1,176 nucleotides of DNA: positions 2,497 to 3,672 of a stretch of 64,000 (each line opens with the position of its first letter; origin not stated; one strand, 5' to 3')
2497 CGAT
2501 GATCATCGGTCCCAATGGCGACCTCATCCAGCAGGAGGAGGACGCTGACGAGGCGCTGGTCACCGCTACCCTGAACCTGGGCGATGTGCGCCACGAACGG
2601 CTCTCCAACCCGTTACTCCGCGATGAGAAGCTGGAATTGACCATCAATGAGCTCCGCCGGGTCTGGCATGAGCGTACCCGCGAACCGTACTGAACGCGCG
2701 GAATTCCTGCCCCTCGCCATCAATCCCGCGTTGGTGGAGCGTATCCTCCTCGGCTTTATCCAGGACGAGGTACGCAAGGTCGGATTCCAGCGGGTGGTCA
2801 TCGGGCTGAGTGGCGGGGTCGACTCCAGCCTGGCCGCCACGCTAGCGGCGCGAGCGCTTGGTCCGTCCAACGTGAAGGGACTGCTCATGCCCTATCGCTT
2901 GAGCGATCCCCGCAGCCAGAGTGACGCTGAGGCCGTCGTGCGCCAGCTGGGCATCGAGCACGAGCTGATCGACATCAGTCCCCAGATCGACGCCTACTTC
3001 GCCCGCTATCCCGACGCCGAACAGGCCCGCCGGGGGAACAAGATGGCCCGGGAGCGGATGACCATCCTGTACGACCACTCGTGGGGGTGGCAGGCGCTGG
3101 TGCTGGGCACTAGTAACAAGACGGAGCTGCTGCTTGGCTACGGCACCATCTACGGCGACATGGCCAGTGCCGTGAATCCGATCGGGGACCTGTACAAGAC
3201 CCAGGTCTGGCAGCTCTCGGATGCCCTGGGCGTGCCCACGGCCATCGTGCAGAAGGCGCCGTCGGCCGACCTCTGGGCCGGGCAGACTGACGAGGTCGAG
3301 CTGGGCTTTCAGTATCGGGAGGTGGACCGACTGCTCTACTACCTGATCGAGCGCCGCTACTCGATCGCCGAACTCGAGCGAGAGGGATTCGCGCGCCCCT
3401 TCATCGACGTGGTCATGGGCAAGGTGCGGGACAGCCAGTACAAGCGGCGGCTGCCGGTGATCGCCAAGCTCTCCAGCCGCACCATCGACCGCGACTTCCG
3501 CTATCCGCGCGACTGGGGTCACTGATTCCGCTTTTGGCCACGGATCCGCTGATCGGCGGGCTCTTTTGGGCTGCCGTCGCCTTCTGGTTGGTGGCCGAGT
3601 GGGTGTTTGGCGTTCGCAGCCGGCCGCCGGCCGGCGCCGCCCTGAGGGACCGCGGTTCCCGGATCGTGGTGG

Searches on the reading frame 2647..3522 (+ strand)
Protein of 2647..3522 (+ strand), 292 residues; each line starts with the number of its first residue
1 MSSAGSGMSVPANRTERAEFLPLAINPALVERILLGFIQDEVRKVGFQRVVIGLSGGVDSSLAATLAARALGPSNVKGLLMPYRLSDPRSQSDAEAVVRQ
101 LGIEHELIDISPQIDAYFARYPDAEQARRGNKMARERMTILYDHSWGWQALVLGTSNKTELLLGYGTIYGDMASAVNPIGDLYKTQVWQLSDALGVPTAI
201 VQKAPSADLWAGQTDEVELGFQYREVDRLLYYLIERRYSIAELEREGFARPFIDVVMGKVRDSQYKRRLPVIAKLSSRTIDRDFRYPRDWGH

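Call 42: find_encoding_contigs(protein=window:2647-3522:+, flank=10000, max_places=2)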
Protein window:2647-3522:+ (292 aa): 9 contigs read that carry it; 2 places shown.
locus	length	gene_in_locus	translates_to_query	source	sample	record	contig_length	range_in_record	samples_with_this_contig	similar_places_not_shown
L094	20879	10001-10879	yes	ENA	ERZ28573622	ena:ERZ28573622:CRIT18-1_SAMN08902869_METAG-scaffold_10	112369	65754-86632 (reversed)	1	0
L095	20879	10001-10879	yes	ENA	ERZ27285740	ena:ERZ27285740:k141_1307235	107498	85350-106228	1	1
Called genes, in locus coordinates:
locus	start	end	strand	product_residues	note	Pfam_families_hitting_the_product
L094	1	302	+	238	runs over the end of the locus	PF01479:S4, PF01728:FtsJ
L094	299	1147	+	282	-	PF01513:NAD_kinase, PF20143:NAD_kinase_C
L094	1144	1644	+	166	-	PF18019:Cas3_HD (weak), PF01966:HD (weak)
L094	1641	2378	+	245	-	PF02616:SMC_ScpA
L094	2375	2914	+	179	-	PF04079:SMC_ScpB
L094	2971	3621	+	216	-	PF00849:PseudoU_synth_2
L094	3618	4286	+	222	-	PF02224:Cytidylate_kin, PF13189:Cytidylate_kin2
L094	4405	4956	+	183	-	PF01553:Acyltransferase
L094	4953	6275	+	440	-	PF13638:PIN_4, PF02562:PhoH, PF13245:AAA_19 (faint), PF13604:AAA_30 (faint), PF13401:AAA_22 (faint)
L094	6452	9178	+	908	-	PF00929:RNase_T, PF00270:DEAD (faint), PF06733:DEAD_2 (weak), PF13307:Helicase_C_2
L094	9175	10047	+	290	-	PF00795:CN_hydrolase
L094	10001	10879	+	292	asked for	PF02540:NAD_synthase, PF03054:tRNA_Me_trans (weak), PF06508:QueC (faint)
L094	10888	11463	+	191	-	PF04191:PEMT, PF04140:ICMT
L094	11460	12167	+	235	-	PF00590:TP_methylase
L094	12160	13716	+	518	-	PF00133:tRNA-synt_1, PF09334:tRNA-synt_1g, PF00133:tRNA-synt_1, PF19303:Anticodon_3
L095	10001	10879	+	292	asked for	PF02540:NAD_synthase, PF03054:tRNA_Me_trans (weak), PF06508:QueC (faint)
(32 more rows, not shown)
